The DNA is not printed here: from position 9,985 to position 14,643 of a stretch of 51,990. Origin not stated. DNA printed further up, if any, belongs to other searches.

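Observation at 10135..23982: Four adjacent proteins share a CsgG/LpoB/TolB-N-like module; three form a tandem giant-paralog family with a TolB-like module-plus-propeller logic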

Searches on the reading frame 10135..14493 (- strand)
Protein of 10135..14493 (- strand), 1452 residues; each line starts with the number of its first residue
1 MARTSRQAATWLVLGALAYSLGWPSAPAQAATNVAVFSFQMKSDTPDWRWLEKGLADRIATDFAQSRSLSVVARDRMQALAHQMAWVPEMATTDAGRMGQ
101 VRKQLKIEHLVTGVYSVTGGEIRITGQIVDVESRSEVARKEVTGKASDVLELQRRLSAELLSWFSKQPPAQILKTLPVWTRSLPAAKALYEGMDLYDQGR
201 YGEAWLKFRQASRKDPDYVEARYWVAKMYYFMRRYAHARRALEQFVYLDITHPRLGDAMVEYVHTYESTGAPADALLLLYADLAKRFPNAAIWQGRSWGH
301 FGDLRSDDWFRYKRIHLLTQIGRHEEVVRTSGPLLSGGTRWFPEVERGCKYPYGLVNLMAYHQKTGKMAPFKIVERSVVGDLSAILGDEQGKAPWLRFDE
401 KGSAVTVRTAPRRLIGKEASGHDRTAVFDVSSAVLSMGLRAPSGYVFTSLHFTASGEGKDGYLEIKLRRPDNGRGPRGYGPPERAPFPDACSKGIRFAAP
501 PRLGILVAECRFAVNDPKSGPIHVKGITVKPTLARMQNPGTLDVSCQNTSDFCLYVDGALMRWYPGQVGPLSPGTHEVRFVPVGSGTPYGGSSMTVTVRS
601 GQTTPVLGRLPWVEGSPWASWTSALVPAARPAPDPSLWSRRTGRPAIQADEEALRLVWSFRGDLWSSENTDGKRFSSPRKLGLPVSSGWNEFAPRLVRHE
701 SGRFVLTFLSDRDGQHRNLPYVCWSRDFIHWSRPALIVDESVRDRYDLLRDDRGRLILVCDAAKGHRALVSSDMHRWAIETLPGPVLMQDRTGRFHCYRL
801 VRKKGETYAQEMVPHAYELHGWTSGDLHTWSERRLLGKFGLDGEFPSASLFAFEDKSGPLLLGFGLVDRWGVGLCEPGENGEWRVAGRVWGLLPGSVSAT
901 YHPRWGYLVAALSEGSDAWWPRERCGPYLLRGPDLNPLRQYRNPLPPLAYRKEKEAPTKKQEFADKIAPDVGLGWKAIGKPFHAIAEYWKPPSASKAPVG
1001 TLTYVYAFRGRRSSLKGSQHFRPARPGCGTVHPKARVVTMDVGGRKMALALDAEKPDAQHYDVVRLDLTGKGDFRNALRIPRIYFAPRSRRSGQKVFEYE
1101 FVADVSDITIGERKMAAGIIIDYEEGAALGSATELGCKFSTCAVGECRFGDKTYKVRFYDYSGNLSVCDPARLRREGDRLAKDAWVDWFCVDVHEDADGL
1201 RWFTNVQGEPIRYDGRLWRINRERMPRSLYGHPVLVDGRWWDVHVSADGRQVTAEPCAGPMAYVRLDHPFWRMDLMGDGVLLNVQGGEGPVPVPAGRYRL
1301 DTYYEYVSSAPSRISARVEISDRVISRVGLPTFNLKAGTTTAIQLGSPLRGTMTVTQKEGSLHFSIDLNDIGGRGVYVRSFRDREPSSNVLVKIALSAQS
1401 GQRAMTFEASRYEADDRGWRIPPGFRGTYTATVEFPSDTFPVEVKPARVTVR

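Call 3: search_protein_families(library=pfam, proteins=[window:10135-14493:-], max_evalue=0.1)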
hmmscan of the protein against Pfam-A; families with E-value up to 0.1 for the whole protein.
window:10135-14493:- (1452 aa): 6 families
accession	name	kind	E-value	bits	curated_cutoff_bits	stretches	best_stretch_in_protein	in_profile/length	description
PF13414.12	TPR_11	-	5.3e-06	26.5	26.8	1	195-230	4-39/42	TPR repeat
PF14559.12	TPR_19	-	4.4e-05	24.2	25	1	195-244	1-50/68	Tetratricopeptide repeat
PF13432.12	TPR_16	-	0.00024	21.9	32.7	1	191-230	3-42/65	Tetratricopeptide repeat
PF07719.23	TPR_2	-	0.011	16.2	27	0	190-218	6-34/34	Tetratricopeptide repeat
PF12895.13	ANAPC3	-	0.017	15.8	27.2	1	191-244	29-81/82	Anaphase-promoting complex, cyclosome, subunit 3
PF24575.1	TPR_Slam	-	0.034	15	35.2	1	190-239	52-101/104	Surface lipoprotein assembly modifier, N-terminal TPR repeats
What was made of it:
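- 13594..13977 (-): A TPR region (residues about 173-300), the best-conserved part of the family. Pfam TPR hits (call 3).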

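Call 7: search_solved_structures(query=window:10135-14493:-, max_evalue=1, show_alignments=2)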
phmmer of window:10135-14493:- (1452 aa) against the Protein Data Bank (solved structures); distinct sequences matched with E-value up to 1: 12.
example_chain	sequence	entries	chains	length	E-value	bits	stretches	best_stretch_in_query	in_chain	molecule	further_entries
6vl6_A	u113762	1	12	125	0.096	13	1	187-271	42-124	T33_dn2A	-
2pl2_A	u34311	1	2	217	0.2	12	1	189-229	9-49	Hypothetical conserved protein TTC0263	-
1na3_A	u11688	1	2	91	0.35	11.2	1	186-250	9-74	designed protein CTPR2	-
3qky_A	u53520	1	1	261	0.37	11.1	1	187-272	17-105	Outer membrane assembly lipoprotein YfiO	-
8ur7_A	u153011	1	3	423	0.39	11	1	186-254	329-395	Trimer head HA,Hemagglutinin HA1 chain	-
2kck_A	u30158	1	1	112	0.43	10.9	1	190-239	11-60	TPR repeat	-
6vfj_B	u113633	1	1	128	0.51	10.6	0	186-240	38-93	I53_dn5B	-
5hrz_A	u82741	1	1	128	0.53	10.5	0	186-238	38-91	TPR domain protein 1na0C3_3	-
8ump_A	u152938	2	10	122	0.62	10.3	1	189-252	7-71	T33-ml35-redesigned-TPR-domain-fold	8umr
7fip_A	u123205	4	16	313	0.63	10.3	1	651-760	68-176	Beta-1,2-mannobiose phosphorylase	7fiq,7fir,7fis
7kna_A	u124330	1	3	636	0.85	9.9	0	186-249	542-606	Hemagglutinin,I53_dn5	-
8ur5_A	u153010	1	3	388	0.87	9.8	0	186-257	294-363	Trimer head HA,Hemagglutinin HA1 chain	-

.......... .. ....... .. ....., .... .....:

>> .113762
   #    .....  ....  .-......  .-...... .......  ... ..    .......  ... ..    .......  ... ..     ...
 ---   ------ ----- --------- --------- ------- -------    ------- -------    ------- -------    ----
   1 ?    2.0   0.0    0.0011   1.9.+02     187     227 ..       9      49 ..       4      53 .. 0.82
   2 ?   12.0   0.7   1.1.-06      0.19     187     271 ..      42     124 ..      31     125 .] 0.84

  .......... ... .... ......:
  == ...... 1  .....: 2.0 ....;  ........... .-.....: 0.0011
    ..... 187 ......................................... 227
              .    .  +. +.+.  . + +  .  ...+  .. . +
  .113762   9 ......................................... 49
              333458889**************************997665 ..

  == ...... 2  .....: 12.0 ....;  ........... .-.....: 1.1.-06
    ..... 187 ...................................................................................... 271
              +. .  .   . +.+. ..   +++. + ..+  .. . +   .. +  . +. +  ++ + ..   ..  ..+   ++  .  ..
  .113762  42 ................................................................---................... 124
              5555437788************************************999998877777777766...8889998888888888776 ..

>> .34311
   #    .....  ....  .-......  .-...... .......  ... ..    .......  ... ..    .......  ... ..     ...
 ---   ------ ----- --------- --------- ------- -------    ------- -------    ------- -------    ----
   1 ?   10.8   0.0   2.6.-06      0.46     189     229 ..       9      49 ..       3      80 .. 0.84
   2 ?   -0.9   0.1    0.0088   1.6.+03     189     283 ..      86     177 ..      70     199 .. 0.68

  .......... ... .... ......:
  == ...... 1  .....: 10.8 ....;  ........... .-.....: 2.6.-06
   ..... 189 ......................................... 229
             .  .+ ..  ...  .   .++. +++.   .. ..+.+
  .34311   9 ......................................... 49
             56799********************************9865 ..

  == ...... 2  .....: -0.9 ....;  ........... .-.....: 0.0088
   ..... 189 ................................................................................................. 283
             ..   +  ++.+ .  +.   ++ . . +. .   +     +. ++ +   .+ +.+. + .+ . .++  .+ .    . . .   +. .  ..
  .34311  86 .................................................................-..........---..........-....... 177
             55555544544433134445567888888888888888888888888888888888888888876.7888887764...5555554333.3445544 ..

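Call 9: search_protein_families(library=ncbifam, proteins=[window:10135-14493:-], max_evalue=0.1)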
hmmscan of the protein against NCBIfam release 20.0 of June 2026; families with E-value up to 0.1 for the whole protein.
window:10135-14493:- (1452 aa): 5 families
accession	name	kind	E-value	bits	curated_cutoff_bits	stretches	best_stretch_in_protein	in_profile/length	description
TIGR04510.1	mod_pep_cyc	subfamily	6.1e-07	28.3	400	1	57-289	267-499/814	putative peptide modification system cyclase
TIGR02795.1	tol_pal_ybgF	equivalog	2.8e-06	27.9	90.1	1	192-290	9-109/119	tol-pal system protein YbgF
TIGR02521.1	type_IV_pilW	equivalog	0.0047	16.5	154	1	194-246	144-196/234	type IV pilus biogenesis/stability protein PilW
TIGR02800.1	propeller_TolB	equivalog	0.0075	15.2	343.15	1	28-158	19-142/418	Tol-Pal system beta propeller repeat protein TolB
TIGR02917.1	PEP_TPR_lipo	equivalog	0.039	11.8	312.2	1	191-243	28-80/899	XrtA/PEP-CTERM system TPR-repeat protein PrsT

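Call 10: find_homologous_proteins(query=window:10135-14493:-, max_evalue=0.001)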
Query window:10135-14493:- (1452 aa): 123 proteins with E <= 0.001 among 8000 candidates; the best 120 are listed.
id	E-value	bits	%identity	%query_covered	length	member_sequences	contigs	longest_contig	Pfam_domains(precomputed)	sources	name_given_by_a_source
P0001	0.0e+0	3424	100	100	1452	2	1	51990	PF13414.13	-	-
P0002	0.0e+0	2947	87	98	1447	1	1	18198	PF14559.13,PF13414.13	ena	-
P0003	0.0e+0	2884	85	98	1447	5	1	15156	PF14559.13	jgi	-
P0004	0.0e+0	1920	60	98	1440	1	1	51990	-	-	-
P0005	0.0e+0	1800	57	98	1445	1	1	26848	-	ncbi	-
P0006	0.0e+0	1755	56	98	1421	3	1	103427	PF13432.13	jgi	jgi:TolB-like protein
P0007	0.0e+0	1701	55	99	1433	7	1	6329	-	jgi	jgi:TolB-like protein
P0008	0.0e+0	1687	54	98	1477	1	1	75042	-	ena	-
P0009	0.0e+0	1675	56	93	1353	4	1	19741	-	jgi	jgi:tetratricopeptide (TPR) repeat protein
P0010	0.0e+0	1673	55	98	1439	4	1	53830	-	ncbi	ncbi:MAG: hypothetical protein WBE06_08880 [Phycisphaerae bacterium]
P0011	0.0e+0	1519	55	86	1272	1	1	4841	-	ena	-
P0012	0.0e+0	1181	44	99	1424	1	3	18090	-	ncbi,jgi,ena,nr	ncbi:MAG TPA: hypothetical protein VM219_09940 [Phycisphaerae bacterium]|nr:hypothetical protein [Ph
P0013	0.0e+0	1120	51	67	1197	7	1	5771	PF04542.21,PF08281.19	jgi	-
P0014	0.0e+0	1098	43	97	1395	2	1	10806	-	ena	-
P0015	0.0e+0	1083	42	98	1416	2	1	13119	-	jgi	jgi:TolB-like protein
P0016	0.0e+0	1082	43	98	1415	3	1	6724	PF22847.3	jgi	-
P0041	1.3e-200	687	41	63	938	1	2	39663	PF13088.13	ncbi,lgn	-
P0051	2.9e-184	633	48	49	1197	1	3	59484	PF14559.13,PF13414.13,PF13432.13,PF13428.13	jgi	jgi:TolA-binding protein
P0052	3.2e-184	633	40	64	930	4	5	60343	PF14559.13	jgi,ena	-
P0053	7.1e-184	632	40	63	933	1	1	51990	PF13088.13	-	-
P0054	6.6e-183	628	34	89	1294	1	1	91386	-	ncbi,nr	ncbi:MAG: hypothetical protein BIFFINMI_02799 [Phycisphaerae bacterium]|nr:hypothetical protein [Phy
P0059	5.4e-181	622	40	64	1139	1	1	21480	PF06452.17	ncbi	-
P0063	3.8e-178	613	39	63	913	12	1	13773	PF17680.7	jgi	jgi:TolB-like protein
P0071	4.0e-175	603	39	64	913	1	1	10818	PF17680.7,PF13414.13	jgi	-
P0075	2.7e-171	590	31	96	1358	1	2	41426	PF13088.13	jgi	jgi:TolB-like protein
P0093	1.2e-153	531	36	63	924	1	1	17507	PF17680.7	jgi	jgi:TolB-like protein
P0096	1.7e-139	485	33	63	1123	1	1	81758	PF13606.13,PF13857.13,PF12796.14,PF00023.37,PF13637.13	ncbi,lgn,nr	ncbi:MAG: ankyrin repeat domain-containing protein [Planctomycetes bacterium]|nr:ankyrin repeat doma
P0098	1.1e-128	449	35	63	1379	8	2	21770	PF13606.13,PF13857.13,PF12796.14,PF00023.37,PF13637.13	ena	-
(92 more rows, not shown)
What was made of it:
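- JGI names many family members 'TolB-like protein' (call 10).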

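Call 17: search_solved_structures(query=A2, max_evalue=10, show_alignments=0)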
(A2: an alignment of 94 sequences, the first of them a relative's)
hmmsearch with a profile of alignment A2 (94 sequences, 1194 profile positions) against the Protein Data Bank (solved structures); distinct sequences matched with E-value up to 10: 16.
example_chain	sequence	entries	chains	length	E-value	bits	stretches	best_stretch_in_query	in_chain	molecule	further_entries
2pl2_A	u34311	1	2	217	0.0061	18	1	188-223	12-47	Hypothetical conserved protein TTC0263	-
8gn6_C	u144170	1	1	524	0.0067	17.9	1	693-876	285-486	Sialidase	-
8gn6_A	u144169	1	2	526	0.0068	17.9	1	693-876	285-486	Sialidase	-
8feb_A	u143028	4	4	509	0.0083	17.6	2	693-870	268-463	Sialidase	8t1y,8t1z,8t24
8t26_A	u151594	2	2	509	0.0086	17.5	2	693-871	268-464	Sialidase, putative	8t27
2kck_A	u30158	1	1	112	0.048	15.1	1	187-238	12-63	TPR repeat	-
6vl6_A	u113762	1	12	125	0.22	12.8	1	192-267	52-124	T33_dn2A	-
6xi3_AAA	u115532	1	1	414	0.22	12.8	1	907-1175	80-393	Large adhesion protein (Lap) involved in biofilm formation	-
5hx0_A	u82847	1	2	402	0.56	11.5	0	765-842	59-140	Uncharacterized protein Dfer_1899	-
3qky_A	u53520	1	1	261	0.6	11.4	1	189-362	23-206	Outer membrane assembly lipoprotein YfiO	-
7fip_A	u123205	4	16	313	0.76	11.1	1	695-763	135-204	Beta-1,2-mannobiose phosphorylase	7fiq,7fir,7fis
7cz9_A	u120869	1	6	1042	2.3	9.5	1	418-534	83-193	Efflux pump membrane transporter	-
8zxs_A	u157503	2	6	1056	2.3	9.5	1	418-534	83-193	Efflux pump membrane transporter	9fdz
5efr_A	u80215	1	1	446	3.3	9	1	189-361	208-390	BamA-BamD fusion Protein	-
6vfh_A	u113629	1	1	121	4.6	8.5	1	192-245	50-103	T33_dn10A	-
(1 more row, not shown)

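Call 23: find_encoding_contigs(protein=P0006, flank=10000, max_places=2)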
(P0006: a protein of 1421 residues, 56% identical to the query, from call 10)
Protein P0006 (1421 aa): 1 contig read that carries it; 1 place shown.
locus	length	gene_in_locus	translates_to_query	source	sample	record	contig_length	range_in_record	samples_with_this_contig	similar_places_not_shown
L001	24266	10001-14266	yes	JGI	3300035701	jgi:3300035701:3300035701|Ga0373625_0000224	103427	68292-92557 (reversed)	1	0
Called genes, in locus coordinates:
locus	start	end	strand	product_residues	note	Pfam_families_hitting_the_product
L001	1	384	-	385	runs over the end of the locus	PF11231:DUF3034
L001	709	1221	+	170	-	PF04542:Sigma70_r2, PF08281:Sigma70_r4_2, PF04545:Sigma70_r4 (weak)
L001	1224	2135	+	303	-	-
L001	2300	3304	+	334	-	-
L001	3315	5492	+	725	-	PF03783:CsgG, PF13181:TPR_8 (faint), PF07719:TPR_2 (faint), PF13174:TPR_6 (faint), PF13428:TPR_14 (faint), PF13371:TPR_9 (weak), PF13414:TPR_11 (weak), PF13432:TPR_16, +2 more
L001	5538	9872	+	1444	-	-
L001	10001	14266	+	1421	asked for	PF13432:TPR_16 (faint)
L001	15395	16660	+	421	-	PF00589:Phage_integrase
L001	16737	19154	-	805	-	-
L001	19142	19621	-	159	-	-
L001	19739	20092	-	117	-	-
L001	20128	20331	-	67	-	PF13560:HTH_31 (faint), PF01381:HTH_3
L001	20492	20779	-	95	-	PF12728:HTH_17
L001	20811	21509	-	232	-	-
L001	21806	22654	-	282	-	-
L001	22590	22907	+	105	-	-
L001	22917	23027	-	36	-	-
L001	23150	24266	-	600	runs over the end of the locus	-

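Call 24: find_encoding_contigs(protein=P0054, flank=10000, max_places=2)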
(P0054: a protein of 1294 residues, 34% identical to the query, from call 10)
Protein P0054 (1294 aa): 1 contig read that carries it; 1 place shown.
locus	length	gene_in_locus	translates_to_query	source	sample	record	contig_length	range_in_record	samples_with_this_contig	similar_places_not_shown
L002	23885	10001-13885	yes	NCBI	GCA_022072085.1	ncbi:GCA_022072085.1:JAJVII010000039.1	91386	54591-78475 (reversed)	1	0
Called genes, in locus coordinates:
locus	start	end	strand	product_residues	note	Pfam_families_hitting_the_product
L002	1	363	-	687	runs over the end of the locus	-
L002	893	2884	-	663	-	PF07291:MauE, PF07610:DUF1573 (faint), PF22544:HYDIN_VesB_CFA65-like_Ig (faint)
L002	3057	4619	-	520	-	PF16656:Pur_ac_phosph_N, PF00149:Metallophos, PF12850:Metallophos_2 (weak)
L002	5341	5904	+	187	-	PF13384:HTH_23 (faint), PF04542:Sigma70_r2, PF08281:Sigma70_r4_2, PF04545:Sigma70_r4, PF25787:HTH_SB (faint)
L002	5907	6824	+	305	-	-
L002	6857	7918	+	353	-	-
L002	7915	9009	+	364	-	PF03783:CsgG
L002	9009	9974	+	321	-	PF03783:CsgG (weak), PF13414:TPR_11 (weak)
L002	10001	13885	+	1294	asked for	-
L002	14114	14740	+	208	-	-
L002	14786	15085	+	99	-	-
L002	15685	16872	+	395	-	-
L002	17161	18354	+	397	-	-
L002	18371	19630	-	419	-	PF23981:DUF7305, PF20597:pAdhesive_15 (weak)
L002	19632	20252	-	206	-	-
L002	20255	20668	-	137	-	-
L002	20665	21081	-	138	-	PF12019:GspH (faint)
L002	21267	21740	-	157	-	PF07963:N_methyl (weak)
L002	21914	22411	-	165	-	-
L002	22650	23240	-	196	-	PF04350:PilO (weak)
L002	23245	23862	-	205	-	PF05137:PilN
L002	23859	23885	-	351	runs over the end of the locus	PF11104:PilM_2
